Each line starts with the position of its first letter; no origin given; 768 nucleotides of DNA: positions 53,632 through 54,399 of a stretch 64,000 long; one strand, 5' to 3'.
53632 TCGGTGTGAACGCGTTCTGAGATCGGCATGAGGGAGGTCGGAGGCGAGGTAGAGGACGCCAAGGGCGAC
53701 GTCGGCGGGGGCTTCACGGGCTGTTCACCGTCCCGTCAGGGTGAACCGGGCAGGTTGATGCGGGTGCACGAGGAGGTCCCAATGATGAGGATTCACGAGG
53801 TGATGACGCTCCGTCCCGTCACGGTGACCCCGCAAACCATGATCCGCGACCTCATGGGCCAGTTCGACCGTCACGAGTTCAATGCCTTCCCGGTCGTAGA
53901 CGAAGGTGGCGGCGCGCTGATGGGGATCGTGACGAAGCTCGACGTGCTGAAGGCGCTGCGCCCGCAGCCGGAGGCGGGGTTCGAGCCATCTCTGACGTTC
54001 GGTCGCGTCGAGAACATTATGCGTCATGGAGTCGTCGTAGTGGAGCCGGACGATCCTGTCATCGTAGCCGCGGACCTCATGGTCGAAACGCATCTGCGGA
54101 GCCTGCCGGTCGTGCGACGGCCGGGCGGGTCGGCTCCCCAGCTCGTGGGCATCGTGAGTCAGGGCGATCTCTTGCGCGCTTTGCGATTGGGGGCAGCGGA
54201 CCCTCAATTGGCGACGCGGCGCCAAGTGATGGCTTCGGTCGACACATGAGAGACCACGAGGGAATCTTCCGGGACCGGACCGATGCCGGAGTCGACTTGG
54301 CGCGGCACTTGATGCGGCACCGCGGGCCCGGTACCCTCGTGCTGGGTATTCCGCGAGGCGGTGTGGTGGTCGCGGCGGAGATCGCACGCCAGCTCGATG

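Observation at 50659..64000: Stress/dormancy island whose gene families mirror the mycobacterial DosR regulon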

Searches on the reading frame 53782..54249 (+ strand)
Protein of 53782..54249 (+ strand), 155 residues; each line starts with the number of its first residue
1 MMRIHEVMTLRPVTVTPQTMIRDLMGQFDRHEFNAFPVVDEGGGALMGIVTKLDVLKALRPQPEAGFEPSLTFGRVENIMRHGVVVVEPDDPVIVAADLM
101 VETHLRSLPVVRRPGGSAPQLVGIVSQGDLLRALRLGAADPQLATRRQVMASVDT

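Call 13: search_solved_structures(query=window:53782-54249:+, max_evalue=0.001, show_alignments=1)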
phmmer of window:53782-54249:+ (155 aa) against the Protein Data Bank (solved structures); distinct sequences matched with E-value up to 0.001: 41.
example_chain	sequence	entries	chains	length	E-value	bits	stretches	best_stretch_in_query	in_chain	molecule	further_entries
3kh5_A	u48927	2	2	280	4.8e-16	62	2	7-132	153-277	protein MJ1225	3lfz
2yzq_A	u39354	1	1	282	1.1e-11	47.9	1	2-133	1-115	Putative uncharacterized protein PH1780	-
9znf_4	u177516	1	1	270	2.2e-11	46.9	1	2-136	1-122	CBS domain-containing protein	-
9sr9_H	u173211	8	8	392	4e-11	46.1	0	4-132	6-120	Dehydrogenase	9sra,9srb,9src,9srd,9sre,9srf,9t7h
9znf_5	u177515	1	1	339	2.7e-09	40.1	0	72-145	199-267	CBS domain-containing protein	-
5awe_A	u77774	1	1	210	8.3e-09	38.6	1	3-134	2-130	Putative acetoin utilization protein, acetoin dehydrogenase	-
4esy_A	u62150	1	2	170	1.2e-08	38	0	6-60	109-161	CBS domain containing membrane protein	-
9e6q_3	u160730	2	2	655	3.3e-08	36.6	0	73-139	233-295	Putative signal-transduction protein with CBS domains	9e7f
9zni_6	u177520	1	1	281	7e-08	35.5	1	29-135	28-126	CBS domain-containing protein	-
5g5r_A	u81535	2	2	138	1.5e-07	34.4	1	6-136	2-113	SITE-2 PROTEASE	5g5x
3kpc_A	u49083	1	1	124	2.1e-07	34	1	4-132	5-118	Uncharacterized protein MJ0100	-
3kpb_A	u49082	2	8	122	2.3e-07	33.9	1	5-132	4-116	Uncharacterized protein MJ0100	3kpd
3fhm_A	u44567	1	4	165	1.1e-06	31.7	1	13-140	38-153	uncharacterized protein ATU1752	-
4gqw_A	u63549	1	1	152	2.4e-06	30.6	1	14-134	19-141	CBS domain-containing protein CBSX1, chloroplastic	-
4gqv_A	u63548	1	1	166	3e-06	30.2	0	76-134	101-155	CBS domain-containing protein CBSX1, chloroplastic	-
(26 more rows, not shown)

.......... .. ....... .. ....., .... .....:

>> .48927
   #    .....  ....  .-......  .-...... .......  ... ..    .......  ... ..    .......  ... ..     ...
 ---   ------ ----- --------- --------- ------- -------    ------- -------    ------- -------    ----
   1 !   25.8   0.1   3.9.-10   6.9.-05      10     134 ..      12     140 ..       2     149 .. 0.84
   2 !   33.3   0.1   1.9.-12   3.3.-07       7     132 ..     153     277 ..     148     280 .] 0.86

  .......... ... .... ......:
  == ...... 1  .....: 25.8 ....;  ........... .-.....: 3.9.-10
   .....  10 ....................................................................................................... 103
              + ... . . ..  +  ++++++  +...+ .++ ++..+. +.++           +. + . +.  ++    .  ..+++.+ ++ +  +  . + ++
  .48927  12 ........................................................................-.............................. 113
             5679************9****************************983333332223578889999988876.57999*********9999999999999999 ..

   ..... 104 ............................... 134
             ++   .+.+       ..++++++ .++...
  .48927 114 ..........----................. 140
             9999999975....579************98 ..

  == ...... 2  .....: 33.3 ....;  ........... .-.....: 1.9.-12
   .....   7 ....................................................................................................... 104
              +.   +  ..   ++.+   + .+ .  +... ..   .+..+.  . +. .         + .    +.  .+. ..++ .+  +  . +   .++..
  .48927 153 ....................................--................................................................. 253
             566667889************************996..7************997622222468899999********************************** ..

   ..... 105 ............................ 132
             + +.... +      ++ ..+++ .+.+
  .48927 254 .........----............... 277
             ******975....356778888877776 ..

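Call 25: search_protein_families(library=ncbifam, proteins=[window:53782-54249:+], max_evalue=0.01)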
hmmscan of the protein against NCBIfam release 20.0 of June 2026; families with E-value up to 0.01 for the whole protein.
window:53782-54249:+ (155 aa): 24 families
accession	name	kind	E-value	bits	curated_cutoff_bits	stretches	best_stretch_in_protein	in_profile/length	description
NF011447.0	PRK14869.2-3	equivalog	6.9e-11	41.4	522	1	3-56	246-298/540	putative manganese-dependent inorganic diphosphatase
NF053603.1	HhpR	exception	1.5e-10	40.8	520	1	2-132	1-115/282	CBS domain-containing high hydrostatic pressure regulator HhpR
TIGR01302.1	IMP_dehydrog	equivalog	8e-10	38.2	481.5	2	4-56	82-136/450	IMP dehydrogenase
NF002505.0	PRK01862.1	equivalog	4.4e-08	32.2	482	1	14-60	524-571/577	ClcB-like voltage-gated chloride channel protein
NF053704.1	TransRegCcpNBacil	equivalog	9.2e-08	31.7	260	1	3-133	76-201/208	transcriptional regulator CcpN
NF011445.0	PRK14869.2-1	equivalog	9.4e-08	30.9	483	1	3-53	69-118/548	putative manganese-dependent inorganic diphosphatase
NF041552.1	TF_PrdR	equivalog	4.6e-07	28.5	795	1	2-135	6-126/577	sigma-54 dependent transcriptional regulator PrdR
NF011448.0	PRK14869.2-4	equivalog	7.6e-07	27.8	562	1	76-154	76-148/563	putative manganese-dependent inorganic diphosphatase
NF041569.1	A-tRNAntase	equivalog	1.6e-06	26.6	1440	1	8-137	315-429/880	A-adding tRNA nucleotidyltransferase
NF011443.0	PRK14869.1-5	equivalog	4.6e-06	25.3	335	0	75-133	70-124/546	putative manganese-dependent inorganic diphosphatase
NF038279.1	TF_CBS_SpxR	exception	5.7e-06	25.3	600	1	3-61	250-307/427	CBS-HotDog domain-containing transcription factor SpxR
NF011442.0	PRK14869.1-4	equivalog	9.4e-06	24.3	400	1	76-133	72-125/543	putative manganese-dependent inorganic diphosphatase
NF011446.0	PRK14869.2-2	equivalog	1.5e-05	23.6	601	1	3-65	77-138/576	putative manganese-dependent inorganic diphosphatase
NF011449.0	PRK14869.2-5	equivalog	3.3e-05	23.1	411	1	3-133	68-204/451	putative manganese-dependent inorganic diphosphatase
NF008141.0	PRK10892.1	equivalog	4e-05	23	505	0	75-133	272-325/328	arabinose-5-phosphate isomerase KdsD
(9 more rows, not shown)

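Call 88: search_protein_families(library=padloc, proteins=[window:53782-54249:+], max_evalue=0.001)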
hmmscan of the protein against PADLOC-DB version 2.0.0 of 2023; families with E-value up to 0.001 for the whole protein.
window:53782-54249:+ (155 aa): 0 families
